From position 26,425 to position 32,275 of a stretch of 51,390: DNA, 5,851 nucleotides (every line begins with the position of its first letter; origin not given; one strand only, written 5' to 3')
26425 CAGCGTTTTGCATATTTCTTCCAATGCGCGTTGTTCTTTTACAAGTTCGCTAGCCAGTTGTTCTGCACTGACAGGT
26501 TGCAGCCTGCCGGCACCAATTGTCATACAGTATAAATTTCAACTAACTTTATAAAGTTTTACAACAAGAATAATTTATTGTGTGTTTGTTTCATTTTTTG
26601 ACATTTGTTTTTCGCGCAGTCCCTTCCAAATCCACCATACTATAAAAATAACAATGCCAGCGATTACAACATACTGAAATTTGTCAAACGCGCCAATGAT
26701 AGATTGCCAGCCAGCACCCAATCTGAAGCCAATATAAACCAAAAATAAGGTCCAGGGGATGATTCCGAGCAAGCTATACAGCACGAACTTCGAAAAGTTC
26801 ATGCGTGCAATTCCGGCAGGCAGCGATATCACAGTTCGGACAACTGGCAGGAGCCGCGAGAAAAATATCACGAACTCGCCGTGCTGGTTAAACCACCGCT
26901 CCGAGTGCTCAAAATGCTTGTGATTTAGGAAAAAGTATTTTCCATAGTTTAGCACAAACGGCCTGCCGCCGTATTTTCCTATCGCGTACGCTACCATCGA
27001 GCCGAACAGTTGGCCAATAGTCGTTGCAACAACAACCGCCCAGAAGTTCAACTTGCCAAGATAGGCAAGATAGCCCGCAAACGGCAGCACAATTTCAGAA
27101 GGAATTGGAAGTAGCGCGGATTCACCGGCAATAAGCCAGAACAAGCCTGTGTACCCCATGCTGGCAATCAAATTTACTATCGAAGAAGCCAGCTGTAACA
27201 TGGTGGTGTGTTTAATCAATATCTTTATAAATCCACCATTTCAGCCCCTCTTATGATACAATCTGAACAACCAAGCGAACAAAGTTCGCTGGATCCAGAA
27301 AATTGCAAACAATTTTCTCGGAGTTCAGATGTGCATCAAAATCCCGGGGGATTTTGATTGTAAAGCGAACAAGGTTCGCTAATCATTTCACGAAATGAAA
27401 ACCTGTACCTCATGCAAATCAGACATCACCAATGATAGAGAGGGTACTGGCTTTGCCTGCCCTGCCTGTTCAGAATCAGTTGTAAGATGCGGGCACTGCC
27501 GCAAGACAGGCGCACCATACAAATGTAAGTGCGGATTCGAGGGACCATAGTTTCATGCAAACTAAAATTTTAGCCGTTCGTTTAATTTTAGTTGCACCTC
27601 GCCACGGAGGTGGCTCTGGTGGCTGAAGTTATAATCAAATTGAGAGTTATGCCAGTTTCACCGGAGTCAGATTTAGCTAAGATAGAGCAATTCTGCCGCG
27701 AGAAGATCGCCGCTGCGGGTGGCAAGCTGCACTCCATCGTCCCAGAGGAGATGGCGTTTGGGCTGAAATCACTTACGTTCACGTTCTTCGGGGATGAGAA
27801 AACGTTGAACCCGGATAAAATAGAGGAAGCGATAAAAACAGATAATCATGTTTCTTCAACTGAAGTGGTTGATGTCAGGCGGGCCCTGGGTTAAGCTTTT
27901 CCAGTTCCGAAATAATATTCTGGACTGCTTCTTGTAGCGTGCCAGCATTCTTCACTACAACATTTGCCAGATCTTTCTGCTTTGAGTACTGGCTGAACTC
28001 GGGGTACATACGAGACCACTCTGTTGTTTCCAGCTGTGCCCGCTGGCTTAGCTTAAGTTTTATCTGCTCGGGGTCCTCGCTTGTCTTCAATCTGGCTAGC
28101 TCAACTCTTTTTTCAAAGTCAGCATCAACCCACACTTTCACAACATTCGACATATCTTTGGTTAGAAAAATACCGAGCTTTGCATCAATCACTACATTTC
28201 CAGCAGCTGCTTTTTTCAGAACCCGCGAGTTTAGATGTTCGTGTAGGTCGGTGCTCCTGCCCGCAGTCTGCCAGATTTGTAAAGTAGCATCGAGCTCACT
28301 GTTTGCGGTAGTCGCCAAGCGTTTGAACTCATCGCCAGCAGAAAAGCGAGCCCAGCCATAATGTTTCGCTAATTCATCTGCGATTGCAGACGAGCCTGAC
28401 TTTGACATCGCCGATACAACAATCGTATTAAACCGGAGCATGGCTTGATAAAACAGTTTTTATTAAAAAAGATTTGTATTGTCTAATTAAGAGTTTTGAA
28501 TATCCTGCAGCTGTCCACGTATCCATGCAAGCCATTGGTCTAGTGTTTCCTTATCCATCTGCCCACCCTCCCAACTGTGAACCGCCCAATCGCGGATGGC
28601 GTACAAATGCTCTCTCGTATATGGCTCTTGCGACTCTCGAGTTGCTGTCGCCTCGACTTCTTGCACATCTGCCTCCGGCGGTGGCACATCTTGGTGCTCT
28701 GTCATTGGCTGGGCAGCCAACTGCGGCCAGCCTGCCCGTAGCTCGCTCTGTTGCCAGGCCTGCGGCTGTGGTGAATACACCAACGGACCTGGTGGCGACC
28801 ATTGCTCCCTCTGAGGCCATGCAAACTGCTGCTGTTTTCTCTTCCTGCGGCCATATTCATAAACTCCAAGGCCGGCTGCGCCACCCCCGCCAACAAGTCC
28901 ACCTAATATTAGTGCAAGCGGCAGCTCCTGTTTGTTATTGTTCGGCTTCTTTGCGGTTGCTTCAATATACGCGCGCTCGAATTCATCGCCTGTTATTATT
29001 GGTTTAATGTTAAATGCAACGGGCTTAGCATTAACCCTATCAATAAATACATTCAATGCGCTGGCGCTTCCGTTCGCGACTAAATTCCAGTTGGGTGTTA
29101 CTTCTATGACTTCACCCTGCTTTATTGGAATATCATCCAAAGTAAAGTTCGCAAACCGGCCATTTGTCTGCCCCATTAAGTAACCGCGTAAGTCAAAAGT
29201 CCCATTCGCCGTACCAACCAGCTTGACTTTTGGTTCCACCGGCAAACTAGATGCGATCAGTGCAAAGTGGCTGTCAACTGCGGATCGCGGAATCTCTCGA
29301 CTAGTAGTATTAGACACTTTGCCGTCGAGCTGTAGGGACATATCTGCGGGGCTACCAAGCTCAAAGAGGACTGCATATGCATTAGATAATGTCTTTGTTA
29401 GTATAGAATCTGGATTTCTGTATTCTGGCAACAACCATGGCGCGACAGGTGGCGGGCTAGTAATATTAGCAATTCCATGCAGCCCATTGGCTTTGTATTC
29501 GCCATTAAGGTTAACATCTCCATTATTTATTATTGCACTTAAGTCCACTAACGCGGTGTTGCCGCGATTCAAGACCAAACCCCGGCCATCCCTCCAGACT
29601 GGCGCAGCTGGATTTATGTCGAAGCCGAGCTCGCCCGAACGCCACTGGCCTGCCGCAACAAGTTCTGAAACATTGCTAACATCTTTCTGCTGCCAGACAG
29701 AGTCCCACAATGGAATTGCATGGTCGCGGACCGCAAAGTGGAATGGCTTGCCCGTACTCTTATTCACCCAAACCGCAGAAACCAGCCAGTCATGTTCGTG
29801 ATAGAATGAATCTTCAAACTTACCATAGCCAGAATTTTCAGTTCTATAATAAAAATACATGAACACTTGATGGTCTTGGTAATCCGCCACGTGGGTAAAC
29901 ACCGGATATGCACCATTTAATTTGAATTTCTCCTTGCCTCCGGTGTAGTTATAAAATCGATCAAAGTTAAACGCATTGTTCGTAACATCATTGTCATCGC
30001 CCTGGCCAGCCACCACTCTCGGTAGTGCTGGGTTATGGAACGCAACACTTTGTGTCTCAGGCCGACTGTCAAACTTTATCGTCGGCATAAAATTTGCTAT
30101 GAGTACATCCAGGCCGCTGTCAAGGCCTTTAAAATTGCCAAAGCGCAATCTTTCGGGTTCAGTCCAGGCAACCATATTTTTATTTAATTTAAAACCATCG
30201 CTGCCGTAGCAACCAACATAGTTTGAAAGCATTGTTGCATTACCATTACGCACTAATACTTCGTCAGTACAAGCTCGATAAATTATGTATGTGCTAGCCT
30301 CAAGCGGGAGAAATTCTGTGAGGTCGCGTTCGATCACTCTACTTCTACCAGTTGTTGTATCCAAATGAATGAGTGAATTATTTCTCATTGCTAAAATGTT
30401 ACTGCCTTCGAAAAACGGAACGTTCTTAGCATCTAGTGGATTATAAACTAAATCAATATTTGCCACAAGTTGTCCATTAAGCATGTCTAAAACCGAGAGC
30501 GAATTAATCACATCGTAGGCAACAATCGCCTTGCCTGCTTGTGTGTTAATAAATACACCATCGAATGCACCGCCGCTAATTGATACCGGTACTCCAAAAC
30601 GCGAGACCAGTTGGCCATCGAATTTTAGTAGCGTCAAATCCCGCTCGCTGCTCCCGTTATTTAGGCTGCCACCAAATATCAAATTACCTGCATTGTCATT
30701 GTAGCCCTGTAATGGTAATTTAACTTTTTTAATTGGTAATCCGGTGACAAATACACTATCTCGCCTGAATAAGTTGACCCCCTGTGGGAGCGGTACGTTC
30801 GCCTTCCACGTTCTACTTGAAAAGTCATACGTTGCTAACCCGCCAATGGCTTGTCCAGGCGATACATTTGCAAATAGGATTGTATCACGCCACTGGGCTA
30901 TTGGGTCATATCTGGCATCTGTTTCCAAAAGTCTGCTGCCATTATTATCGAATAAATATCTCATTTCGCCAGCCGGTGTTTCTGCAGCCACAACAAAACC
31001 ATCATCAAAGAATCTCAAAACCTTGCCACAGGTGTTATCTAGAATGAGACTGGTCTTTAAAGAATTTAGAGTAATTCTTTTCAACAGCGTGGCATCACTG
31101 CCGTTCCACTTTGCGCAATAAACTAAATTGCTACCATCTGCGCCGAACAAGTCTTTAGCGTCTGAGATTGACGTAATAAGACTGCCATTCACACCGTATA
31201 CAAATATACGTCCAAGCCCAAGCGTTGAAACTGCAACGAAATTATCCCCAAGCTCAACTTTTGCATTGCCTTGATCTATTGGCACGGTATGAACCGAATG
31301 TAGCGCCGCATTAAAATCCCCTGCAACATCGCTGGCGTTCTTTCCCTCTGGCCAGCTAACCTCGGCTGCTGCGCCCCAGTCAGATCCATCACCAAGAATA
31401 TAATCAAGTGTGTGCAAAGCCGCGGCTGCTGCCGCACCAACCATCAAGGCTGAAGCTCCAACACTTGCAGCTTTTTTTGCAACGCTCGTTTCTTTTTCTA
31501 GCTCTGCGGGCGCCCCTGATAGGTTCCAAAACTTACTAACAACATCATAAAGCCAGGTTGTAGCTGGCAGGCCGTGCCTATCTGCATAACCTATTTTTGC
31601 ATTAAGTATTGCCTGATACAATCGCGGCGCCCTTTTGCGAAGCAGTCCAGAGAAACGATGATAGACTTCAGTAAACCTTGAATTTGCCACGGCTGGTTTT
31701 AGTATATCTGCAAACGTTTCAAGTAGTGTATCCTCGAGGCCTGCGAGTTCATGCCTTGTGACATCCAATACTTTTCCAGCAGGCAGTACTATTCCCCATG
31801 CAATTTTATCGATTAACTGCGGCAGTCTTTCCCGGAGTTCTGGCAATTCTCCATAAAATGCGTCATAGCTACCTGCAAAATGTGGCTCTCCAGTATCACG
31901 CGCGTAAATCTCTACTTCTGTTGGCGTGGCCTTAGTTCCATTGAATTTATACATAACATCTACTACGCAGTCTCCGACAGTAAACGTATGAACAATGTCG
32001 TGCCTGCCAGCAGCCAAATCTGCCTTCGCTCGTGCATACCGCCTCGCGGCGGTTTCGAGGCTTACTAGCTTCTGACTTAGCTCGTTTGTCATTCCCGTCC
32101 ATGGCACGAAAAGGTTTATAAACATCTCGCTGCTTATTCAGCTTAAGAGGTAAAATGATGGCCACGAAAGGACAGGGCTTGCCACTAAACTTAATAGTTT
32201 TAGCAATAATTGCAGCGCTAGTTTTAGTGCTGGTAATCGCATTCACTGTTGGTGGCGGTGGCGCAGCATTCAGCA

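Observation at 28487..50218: Oversized type-IV-pilus-like locus with about 11 pilin-like genes, micro-ORFs and accessory modules: candidate novel surface apparatus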

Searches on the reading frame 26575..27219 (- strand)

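Call 98: search_protein_families(library=pfam, max_evalue=0.01, proteins=[window:26575-27219:-])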
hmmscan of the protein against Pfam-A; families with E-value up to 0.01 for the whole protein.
window:26575-27219:- (214 aa): 1 family
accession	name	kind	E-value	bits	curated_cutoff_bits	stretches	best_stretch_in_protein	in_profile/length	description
PF09335.16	VTT_dom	-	1.6e-29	103.3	33.9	1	39-164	1-121/123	VTT domain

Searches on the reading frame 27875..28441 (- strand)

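Call 98: search_protein_families(library=pfam, max_evalue=0.01, proteins=[window:27875-28441:-])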
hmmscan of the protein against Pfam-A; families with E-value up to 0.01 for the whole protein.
window:27875-28441:- (188 aa): 3 families
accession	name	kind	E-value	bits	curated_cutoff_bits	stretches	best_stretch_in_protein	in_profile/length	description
PF13189.12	Cytidylate_kin2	-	3e-09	37.8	28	1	23-135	35-147/176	Cytidylate kinase-like family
PF13207.12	AAA_17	-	4.5e-05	24.2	27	1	15-111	6-102/136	AAA domain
PF13238.12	AAA_18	-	6.3e-05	23.9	29.4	1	7-126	1-116/128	AAA domain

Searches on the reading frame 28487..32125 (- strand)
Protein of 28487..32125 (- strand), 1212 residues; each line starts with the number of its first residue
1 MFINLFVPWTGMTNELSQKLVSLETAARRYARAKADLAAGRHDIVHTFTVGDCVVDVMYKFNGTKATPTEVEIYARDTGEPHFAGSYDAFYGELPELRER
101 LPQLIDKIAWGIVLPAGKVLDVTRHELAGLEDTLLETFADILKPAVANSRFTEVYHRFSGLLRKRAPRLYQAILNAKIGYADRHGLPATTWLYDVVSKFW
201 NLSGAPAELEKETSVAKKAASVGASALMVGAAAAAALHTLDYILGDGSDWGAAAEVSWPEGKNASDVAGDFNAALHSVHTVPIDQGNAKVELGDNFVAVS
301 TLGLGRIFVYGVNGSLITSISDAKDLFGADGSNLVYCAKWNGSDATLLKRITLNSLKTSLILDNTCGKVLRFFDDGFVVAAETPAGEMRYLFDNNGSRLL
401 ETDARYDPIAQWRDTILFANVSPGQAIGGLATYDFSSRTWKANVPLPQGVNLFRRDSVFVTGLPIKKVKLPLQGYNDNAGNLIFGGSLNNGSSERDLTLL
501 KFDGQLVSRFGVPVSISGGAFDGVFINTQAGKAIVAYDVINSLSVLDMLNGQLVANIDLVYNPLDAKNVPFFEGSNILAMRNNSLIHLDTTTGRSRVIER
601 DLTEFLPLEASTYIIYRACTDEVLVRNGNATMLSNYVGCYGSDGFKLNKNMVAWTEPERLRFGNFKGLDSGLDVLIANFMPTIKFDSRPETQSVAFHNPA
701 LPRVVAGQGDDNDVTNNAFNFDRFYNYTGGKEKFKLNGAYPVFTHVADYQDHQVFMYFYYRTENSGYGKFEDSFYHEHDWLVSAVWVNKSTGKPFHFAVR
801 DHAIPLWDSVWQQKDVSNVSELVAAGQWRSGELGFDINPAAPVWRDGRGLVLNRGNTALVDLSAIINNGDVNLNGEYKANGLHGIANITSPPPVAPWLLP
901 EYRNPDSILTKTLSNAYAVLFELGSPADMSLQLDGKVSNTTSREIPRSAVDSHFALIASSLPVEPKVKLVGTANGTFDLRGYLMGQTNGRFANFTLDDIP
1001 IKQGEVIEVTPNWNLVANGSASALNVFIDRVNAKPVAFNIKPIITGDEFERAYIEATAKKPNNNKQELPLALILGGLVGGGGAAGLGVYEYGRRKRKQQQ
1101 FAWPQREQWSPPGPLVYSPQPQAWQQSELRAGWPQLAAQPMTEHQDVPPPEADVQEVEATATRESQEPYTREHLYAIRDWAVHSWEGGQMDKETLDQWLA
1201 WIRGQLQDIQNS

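Call 4: search_protein_families(library=pfam, max_evalue=0.01, proteins=[window:28487-32125:-])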
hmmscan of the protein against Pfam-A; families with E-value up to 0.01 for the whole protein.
window:28487-32125:- (1212 aa): 0 families

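Call 10: search_protein_families(library=ncbifam, max_evalue=1, proteins=[window:28487-32125:-])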
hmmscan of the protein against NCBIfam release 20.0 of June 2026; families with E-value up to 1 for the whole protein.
window:28487-32125:- (1212 aa): 0 families

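Call 59: search_solved_structures(query=window:28487-32125:-, max_evalue=1)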
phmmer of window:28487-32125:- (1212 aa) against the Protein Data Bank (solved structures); distinct sequences matched with E-value up to 1: 2.
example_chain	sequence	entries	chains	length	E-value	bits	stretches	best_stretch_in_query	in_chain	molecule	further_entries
7yf1_A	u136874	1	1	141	0.29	11.6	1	311-364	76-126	Fatty acid-binding protein, heart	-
4e2a_A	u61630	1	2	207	0.69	10.3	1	317-380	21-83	Putative acetyltransferase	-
